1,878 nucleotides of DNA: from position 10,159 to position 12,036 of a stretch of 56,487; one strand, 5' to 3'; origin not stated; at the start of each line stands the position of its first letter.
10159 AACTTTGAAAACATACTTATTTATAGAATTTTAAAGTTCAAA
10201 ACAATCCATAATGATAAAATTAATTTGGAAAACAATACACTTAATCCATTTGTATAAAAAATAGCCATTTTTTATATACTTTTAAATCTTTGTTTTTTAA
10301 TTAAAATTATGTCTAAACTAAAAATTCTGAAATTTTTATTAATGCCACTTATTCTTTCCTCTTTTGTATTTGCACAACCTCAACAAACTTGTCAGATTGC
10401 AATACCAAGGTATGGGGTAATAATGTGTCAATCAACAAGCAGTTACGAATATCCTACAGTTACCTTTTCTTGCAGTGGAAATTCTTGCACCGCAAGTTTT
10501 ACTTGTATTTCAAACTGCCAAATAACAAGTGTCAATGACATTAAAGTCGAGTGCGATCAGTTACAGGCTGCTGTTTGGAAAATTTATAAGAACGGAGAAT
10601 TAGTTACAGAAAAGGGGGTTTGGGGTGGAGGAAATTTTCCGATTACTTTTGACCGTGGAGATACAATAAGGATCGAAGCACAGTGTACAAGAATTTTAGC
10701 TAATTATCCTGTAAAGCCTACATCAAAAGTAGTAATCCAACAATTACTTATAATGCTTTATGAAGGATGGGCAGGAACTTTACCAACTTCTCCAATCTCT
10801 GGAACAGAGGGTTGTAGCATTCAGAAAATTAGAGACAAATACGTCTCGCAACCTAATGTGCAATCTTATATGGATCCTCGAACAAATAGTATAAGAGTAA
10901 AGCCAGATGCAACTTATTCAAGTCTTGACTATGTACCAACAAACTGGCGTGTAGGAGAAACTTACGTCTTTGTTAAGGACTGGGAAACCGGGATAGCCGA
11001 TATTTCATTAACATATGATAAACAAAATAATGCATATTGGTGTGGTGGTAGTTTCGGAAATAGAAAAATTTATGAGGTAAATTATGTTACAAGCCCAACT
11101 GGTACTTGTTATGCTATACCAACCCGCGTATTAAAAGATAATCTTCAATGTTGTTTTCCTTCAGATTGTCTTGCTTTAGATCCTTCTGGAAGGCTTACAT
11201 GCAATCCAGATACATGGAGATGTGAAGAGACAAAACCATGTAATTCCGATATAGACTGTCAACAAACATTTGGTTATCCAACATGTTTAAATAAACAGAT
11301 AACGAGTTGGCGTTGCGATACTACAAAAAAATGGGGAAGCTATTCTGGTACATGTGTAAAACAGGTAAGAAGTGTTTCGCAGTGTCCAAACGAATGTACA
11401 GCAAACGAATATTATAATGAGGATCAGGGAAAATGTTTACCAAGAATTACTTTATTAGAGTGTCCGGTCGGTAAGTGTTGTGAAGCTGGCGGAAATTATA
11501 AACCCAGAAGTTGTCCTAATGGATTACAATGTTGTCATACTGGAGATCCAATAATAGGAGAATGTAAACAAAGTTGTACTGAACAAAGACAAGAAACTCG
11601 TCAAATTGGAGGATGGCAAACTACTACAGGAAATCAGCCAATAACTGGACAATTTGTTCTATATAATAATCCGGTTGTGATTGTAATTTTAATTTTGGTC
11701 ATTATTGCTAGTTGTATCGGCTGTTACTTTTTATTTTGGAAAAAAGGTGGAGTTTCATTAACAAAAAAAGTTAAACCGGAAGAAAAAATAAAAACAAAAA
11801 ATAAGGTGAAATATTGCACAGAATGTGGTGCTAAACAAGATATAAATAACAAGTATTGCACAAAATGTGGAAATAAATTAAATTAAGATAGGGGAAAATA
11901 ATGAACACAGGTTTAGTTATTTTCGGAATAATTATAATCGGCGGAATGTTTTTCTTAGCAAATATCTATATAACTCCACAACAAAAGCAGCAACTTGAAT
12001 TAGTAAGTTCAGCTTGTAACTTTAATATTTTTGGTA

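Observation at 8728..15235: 6.5-kb integrated element in tRNA-Thr with fully resolvable att sites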

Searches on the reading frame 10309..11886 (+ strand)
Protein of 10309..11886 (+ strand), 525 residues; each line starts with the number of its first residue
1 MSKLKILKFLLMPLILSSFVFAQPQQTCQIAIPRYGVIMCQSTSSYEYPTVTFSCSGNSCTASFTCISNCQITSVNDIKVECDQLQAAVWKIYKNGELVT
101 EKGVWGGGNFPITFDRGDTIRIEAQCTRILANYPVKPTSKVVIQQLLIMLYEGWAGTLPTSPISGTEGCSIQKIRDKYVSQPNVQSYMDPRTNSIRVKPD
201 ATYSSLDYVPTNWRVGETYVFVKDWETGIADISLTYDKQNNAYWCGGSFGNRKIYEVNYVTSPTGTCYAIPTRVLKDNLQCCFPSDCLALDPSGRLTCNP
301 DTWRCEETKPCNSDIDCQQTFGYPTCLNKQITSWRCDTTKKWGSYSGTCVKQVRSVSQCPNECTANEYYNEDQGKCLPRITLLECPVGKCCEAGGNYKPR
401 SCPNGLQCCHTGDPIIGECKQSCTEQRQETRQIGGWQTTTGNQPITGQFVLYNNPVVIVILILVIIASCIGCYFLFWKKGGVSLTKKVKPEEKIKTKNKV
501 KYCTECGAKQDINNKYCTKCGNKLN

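Call 9: search_protein_families(library=pfam, max_evalue=0.1, proteins=[window:10309-11886:+])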
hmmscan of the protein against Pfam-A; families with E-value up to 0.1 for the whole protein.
window:10309-11886:+ (525 aa): 1 family
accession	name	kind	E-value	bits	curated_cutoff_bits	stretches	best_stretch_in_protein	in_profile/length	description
PF13240.11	Zn_Ribbon_1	-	2.9e-05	24.1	25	1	502-524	1-23/23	zinc-ribbon domain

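Call 14: search_protein_families(library=phrogs, max_evalue=0.01, proteins=[window:10309-11886:+])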
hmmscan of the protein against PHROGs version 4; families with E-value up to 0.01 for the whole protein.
window:10309-11886:+ (525 aa): 0 families

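Call 43: search_protein_families(library=ncbifam, max_evalue=0.01, proteins=[window:10309-11886:+])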
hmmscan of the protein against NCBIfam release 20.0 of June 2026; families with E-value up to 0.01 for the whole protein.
window:10309-11886:+ (525 aa): 3 families
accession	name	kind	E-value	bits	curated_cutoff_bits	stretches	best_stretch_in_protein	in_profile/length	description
NF045510.1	4Cys_prefix_kin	domain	0.0008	19.6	24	0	512-524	14-26/26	4-Cys prefix domain-containing protein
NF005651.0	PRK07418.1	subfamily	0.0069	14.6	942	1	488-524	579-617/617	acetolactate synthase large subunit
NF053632.1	heli_RadD_YejH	equivalog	0.0092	14.3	720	0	490-524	419-453/573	DNA repair helicase RadD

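Call 44: find_homologous_proteins(query=window:10309-11886:+)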
Query window:10309-11886:+ (525 aa): 45 proteins with E <= 0.001 among 2689 candidates.
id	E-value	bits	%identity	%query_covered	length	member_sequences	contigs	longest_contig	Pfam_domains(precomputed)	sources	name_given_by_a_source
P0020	0.0e+0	1245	100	100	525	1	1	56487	-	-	-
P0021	1.1e-256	871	70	99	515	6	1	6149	-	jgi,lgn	-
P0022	2.0e-199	682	60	93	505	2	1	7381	-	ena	-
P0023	4.8e-198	677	55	98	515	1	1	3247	PF13240.12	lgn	-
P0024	5.9e-166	572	50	97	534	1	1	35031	-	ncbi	ncbi:MAG: hypothetical protein WA139_01485 [Candidatus Aenigmatarchaeota archaeon]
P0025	1.3e-164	567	53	86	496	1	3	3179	-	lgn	-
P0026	2.1e-156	540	47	96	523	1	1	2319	PF13240.12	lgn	-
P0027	3.9e-156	539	48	97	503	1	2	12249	-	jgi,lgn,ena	-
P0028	3.4e-147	510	46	99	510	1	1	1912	PF13240.12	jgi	jgi:ribosomal protein L32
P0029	2.6e-143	497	45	97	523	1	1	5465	PF13240.12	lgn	-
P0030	1.1e-140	488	44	100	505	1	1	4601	PF13240.12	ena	-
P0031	6.4e-140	486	44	97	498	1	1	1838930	PF13240.12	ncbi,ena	-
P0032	3.0e-139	483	45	97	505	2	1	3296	-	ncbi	-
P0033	6.9e-139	482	43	97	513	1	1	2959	PF13240.12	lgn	-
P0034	6.4e-138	479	49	82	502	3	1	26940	-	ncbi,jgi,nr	ncbi:MAG: hypothetical protein DRP10_00955 [Candidatus Aenigmatarchaeota archaeon]|nr:MAG: hypotheti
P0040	8.1e-133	462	44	97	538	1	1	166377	PF13240.12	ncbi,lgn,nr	ncbi:MAG: hypothetical protein NTU57_05105 [Candidatus Aenigmarchaeota archaeon]|nr:hypothetical pro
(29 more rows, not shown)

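Call 45: find_encoding_contigs(protein=P0021, flank=10000, max_places=3)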
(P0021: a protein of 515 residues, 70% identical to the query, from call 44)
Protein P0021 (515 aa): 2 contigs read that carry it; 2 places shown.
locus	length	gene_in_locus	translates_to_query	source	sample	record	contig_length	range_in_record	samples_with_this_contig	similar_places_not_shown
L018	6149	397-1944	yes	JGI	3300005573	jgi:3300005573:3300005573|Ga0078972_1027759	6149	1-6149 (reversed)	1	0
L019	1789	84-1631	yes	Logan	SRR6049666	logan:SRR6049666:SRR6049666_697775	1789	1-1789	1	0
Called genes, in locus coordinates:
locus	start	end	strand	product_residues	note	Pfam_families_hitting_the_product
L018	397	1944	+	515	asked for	-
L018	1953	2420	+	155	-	PF12773:DZR (weak), PF13248:Zn_ribbon_3 (weak), PF13240:Zn_Ribbon_1 (weak)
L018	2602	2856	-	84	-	-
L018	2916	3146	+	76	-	-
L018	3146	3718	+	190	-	-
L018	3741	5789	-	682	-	PF14072:DndB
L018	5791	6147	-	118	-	?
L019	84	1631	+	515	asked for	-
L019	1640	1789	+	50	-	?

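Call 46: find_encoding_contigs(protein=P0022, flank=10000, max_places=3)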
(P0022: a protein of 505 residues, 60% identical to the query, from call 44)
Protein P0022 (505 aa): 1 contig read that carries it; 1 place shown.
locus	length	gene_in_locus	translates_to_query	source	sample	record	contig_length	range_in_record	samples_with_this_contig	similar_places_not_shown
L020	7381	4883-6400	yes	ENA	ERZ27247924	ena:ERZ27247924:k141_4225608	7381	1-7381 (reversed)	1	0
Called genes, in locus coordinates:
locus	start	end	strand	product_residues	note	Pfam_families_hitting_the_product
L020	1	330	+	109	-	?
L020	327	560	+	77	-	PF13192:Thioredoxin_3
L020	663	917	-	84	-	-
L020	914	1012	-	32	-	-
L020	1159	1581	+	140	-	-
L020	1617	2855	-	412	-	-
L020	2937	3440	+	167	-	-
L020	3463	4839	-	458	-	PF00589:Phage_integrase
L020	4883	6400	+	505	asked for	-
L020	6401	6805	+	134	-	-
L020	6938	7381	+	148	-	?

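Call 47: find_encoding_contigs(protein=P0024, flank=10000, max_places=3)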
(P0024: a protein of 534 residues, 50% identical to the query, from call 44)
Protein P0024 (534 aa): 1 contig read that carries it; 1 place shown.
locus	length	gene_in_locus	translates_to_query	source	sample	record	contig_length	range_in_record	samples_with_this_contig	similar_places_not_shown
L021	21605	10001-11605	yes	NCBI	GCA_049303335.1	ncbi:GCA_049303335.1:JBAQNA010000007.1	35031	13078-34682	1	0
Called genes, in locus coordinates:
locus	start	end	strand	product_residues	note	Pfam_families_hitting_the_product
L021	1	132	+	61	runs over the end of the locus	PF01907:Ribosomal_L37e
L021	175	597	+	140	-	-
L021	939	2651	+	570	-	PF00749:tRNA-synt_1c, PF03950:tRNA-synt_1c_C, PF20974:tRNA-synt_1c_C2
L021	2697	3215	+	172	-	-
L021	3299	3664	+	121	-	PF01248:Ribosomal_L7Ae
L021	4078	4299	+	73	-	PF01200:Ribosomal_S28e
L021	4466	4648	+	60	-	PF01246:Ribosomal_L24e, PF06467:zf-FCS (weak)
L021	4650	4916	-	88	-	-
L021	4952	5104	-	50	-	-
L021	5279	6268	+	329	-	PF08271:Zn_Ribbon_TF, PF00382:TFIIB, PF04545:Sigma70_r4 (faint), PF00382:TFIIB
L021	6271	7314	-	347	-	PF13385:Laminin_G_3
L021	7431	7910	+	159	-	PF01198:Ribosomal_L31e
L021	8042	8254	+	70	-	-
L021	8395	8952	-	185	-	-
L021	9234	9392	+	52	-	-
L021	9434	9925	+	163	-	-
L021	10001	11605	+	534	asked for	-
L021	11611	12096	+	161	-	PF13240:Zn_Ribbon_1 (weak)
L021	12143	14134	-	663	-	PF05833:NFACT_N, PF05670:NFACT-R_1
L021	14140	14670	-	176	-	PF01022:HTH_5, PF12840:HTH_20 (weak), PF13412:HTH_24, PF14947:HTH_45 (weak)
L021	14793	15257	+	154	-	-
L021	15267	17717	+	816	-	PF09826:Beta_propel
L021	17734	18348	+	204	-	-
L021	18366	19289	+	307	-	-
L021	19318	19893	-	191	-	PF04079:SMC_ScpB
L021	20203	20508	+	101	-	PF01883:FeS_assembly_P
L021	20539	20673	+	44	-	-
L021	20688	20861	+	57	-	-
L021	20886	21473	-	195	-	PF01966:HD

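Call 53: find_related_loci(query=A2, collection=viral_contigs, flank=10000)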
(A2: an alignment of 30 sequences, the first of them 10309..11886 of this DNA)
Query A2 (525 aa) in viral_contigs; peptide patterns used: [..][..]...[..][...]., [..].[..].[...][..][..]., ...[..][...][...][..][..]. (x = any residue, [..] = any of these).
26 stretches matched a pattern, but none encodes a relative of the query by tblastn (E <= 1e-3).

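Call 56: find_encoding_contigs(protein=P0040, flank=10000, max_places=2)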
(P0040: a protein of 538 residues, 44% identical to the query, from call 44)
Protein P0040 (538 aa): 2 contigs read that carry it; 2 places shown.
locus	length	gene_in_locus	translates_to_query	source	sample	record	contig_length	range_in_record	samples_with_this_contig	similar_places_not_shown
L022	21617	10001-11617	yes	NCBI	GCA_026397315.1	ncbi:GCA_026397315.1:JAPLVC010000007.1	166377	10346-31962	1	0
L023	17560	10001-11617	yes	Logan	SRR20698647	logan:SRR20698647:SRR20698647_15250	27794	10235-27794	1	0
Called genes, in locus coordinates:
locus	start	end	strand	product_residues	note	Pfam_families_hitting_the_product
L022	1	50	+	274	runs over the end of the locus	PF14319:Zn_Tnp_IS91 (weak), PF01446:Rep_1, PF23343:REP_ORF2-G2P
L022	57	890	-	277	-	-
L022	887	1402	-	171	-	-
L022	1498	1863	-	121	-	-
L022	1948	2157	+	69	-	-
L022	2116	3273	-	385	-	-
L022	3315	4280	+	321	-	-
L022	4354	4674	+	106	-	-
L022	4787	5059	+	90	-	-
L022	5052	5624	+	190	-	-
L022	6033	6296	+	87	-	PF03477:ATP-cone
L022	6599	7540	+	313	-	PF02661:Fic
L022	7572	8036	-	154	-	-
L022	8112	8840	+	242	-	PF01479:S4, PF00849:PseudoU_synth_2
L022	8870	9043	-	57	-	-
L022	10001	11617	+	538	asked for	PF13240:Zn_Ribbon_1 (weak)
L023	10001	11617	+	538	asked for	PF13240:Zn_Ribbon_1 (weak)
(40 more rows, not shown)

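Call 63: predict_structure(alignment_id=A2)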
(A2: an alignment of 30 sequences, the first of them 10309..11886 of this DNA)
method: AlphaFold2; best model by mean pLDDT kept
length: 525 residues; sequences in the alignment: 30
mean_pLDDT: 81.4   pTM: 0.54
mean pLDDT of the five models: 81.4, 80.9, 80.8, 80.4, 79.9
residues with pLDDT >= 90: 218; 70-90: 209; 50-70: 48; < 50: 50
segments of 3 or more residues with pLDDT < 50: 425-453, 479-497
pLDDT, mean of each block of 10 residues (from residue 1): 63 62 66 93 93 92 94 94 92 96 90 94 92 93 95 78 91 84 90 90 88 91 89 85 86 90 89 93 89 90 92 92 88 92 92 90 86 80 76 78 85 81 52 32 33 58 76 61 38 48 86 86 81
secondary structure, 60 per line:
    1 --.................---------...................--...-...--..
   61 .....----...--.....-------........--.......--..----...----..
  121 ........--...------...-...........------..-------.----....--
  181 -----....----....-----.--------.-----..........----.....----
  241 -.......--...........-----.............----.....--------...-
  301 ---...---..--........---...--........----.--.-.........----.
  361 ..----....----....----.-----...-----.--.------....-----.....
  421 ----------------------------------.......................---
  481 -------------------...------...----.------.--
elements in order: H3-19 E29-47 E50-52 E54-56 E59-65 E70-72 E87-94 E97-103 E112-114 E119-128 E131-133 E140-142 E144-154 H175-178 E186-189 E194-197 E218-227 E232-236 E242-248 E251-261 E267-279 H284-288 E297-299 E304-306 H314-321 E325-327 E330-337 E347-355 E367-370 E375-378 E389-391 E407-410 E416-420 H455-477 E500-502 E509-511

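Call 66: fold_search(model_id=the predicted structure, library=pdb)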
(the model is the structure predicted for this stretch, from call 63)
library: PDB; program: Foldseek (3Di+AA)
matches with E <= 10: 894; with E <= 0.001: 0
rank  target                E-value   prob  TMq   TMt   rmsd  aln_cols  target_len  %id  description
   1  9vqm_B                4.5e-03  0.15  0.10  0.07  35.1       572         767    8  Cryo-EM structure of Elapor1WT in tetrameric form (released 2025-07-23)
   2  2w3j                  6.2e-03  0.89  0.11  0.31  11.2       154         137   10  Structure of a family 35 carbohydrate binding module from an environmental isolate (released 2009-01-20)
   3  6ncw_C                1.9e-02  0.28  0.11  0.11  21.1       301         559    9  Crystal structure of a GH2 beta-galacturonidase from Eisenbergiella tayi bound to glycerol (released 2019-02-20)
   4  9m58_B                2.3e-02  0.09  0.09  0.11  28.3       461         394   10  Cu/Zn-superoxide dismutase from Deinococcus radiodurans (Calcium-free) (released 2025-09-24)
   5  5h48_A                2.8e-02  0.60  0.09  0.27  13.3       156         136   10  Crystal structure of Cbln1 (released 2017-09-06)
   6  6ncx_D                3.0e-02  0.28  0.12  0.11  21.3       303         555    9  Crystal structure of GH2 beta-galacturonidase from Eisenbergiella tayi bound to galacturonate (released 2019-02-20)
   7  2w1w_A                3.1e-02  0.87  0.12  0.37   9.9       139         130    9  Native structure of a family 35 carbohydrate binding module from Clostridium thermocellum (released 2009-01-20)
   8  5kwr_A                3.5e-02  0.54  0.09  0.26  13.4       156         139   10  Crystal structure of rat Cerebellin-1 (released 2016-08-03)
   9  9m58_A                3.8e-02  0.08  0.09  0.11  28.3       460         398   10  Cu/Zn-superoxide dismutase from Deinococcus radiodurans (Calcium-free) (released 2025-09-24)
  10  3wnk                  3.8e-02  0.08  0.08  0.07  22.3       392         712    8  Crystal Structure of Bacillus circulans T-3040 cycloisomaltooligosaccharide glucanotransferase (released 2014-02-05)
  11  5azw_B                4.3e-02  0.66  0.09  0.37  15.5       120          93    9  Crystal structure of p24beta1 GOLD domain (released 2016-09-14)
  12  7wqw_A                4.3e-02  0.18  0.10  0.17  19.4       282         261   11  Structure of Active-EP (released 2022-10-26)
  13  2vzp_A                4.7e-02  0.80  0.13  0.40  18.1       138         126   15  Atomic Resolution Structure of the C-terminal CBM35 from Amycolatopsis orientalis exo-chitosanase CsxA (released 2009-01-13)
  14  5x7g                  5.0e-02  0.06  0.07  0.06  22.4       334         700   10  Crystal Structure of Paenibacillus sp. 598K cycloisomaltooligosaccharide glucanotransferase (released 2017-04-26)
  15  9ues_B                5.3e-02  0.44  0.09  0.10  18.1       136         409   10  Crystal structure of an inactive TKSP mutant in complex with the TKS propeptide (released 2026-02-18)
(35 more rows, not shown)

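Call 67: fold_search(model_id=the predicted structure, library=viral)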
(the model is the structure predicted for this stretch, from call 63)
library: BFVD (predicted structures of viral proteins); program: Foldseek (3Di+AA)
matches with E <= 10: 694; with E <= 0.001: 3
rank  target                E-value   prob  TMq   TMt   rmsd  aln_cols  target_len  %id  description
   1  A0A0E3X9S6            5.5e-04  1.00  0.13  0.18  19.9       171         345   14  Uncharacterized protein [Gordonia phage Gmala1]
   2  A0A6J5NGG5            7.5e-04  0.38  0.11  0.10  47.0       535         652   13  D-galactoside/L-rhamnose binding SUEL lectin domain containing protein [uncultured Caudovirales phage]
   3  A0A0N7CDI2            9.7e-04  0.98  0.13  0.10  16.7       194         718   20  (no name in the UniProt tables at hand)
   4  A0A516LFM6            1.1e-03  0.35  0.13  0.09  33.1       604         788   10  (no name in the UniProt tables at hand)
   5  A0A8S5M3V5            1.4e-03  0.91  0.13  0.11  16.5       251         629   14  Uncharacterized protein [Siphoviridae sp. ct3b712]
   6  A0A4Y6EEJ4            2.4e-03  0.97  0.11  0.32  18.0       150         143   15  Uncharacterized protein [Gordonia phage William]
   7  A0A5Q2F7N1            2.6e-03  0.41  0.10  0.09  27.2       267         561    9  Uncharacterized protein [Serratia phage JS26]
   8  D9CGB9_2              3.1e-03  0.15  0.09  0.06  28.8       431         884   10  (no name in the UniProt tables at hand)
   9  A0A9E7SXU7            4.2e-03  0.99  0.12  0.18  14.4       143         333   10  (no name in the UniProt tables at hand)
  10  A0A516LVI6            4.9e-03  0.96  0.11  0.29  18.8       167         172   12  (no name in the UniProt tables at hand)
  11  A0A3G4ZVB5            5.7e-03  0.89  0.11  0.17  13.2       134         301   15  Uncharacterized protein (Fragment) [Edafosvirus sp.]
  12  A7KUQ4                6.3e-03  0.84  0.11  0.06  17.0       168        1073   12  (no name in the UniProt tables at hand)
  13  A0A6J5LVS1            6.7e-03  0.41  0.08  0.06  16.3       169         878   14  Fibrobacter succinogenes major paralogous domain [uncultured Caudovirales phage]
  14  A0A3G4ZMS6            7.0e-03  0.98  0.11  0.37  13.3       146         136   14  C1q domain-containing protein [Terrestrivirus sp.]
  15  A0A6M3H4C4            7.8e-03  0.95  0.12  0.19  20.0       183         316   10  (no name in the UniProt tables at hand)
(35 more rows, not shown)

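Call 103: find_encoding_contigs(protein=P0031, flank=10000, max_places=2)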
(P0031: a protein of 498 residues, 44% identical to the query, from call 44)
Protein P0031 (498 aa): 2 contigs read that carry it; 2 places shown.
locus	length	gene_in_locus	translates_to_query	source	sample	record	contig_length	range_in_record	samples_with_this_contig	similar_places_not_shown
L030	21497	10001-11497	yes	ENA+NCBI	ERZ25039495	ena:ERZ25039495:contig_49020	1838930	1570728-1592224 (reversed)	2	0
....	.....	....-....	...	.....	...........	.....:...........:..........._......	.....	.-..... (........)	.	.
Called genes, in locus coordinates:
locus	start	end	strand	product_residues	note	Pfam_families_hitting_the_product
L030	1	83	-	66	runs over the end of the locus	PF15919:HicB_lk_antitox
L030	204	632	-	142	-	PF01850:PIN (weak), PF13470:PIN_3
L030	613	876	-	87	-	PF04014:MazE_antitoxin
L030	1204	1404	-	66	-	PF15919:HicB_lk_antitox, PF21748:UPF0150 (faint)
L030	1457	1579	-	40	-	-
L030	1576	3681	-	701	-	PF13522:GATase_6, PF13537:GATase_7, PF03054:tRNA_Me_trans (faint), PF00733:Asn_synthase, PF24167:DUF7411 (weak), PF00733:Asn_synthase, PF01902:Diphthami_syn_2_N, PF28410:Diphthami_syn_2_C, +1 more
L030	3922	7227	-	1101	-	PF13289:SIR2_2, PF25199:nSTAND_NTPase5 (weak)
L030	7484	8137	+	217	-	-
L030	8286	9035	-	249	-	-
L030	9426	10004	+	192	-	PF12773:DZR (faint), PF13240:Zn_Ribbon_1 (weak)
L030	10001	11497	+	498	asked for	PF13240:Zn_Ribbon_1 (weak)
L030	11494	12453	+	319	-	PF11496:HDA2-3 (faint)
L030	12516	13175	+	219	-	-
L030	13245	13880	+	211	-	-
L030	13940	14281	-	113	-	-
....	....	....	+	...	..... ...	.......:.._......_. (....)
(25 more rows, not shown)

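Call 105: search_protein_families(library=padloc, max_evalue=0.01, proteins=[window:10309-11886:+])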
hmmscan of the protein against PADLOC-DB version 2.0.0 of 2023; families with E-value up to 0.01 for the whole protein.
window:10309-11886:+ (525 aa): 0 families

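Call 115: search_protein_families(library=pfam, max_evalue=0.01, proteins=[L020:3463-4839:-])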
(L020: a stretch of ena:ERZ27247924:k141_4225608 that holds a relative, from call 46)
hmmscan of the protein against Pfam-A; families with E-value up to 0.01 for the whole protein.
L020:3463-4839:- (458 aa): 6 families
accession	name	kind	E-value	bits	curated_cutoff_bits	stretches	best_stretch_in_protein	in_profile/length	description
PF00589.27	Phage_integrase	-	3.8e-22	79.3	27.1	1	187-353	2-169/172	Phage integrase family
PF12773.13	DZR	-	0.00025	21.6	27.3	1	383-405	1-23/45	Double zinc ribbon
PF02899.23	Phage_int_SAM_1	-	0.0003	21.5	22.3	1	86-162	1-81/83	Phage integrase, N-terminal SAM-like domain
PF11917.13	DUF3435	-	0.00044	19.7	25.8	0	286-359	170-246/418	Protein of unknown function (DUF3435)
PF24460.1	DUF7575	-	0.0056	16.5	28.5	1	382-405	5-28/28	Domain of unknown function (DUF7575)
PF13240.11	Zn_Ribbon_1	-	0.0097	16.1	25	0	383-404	2-23/23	zinc-ribbon domain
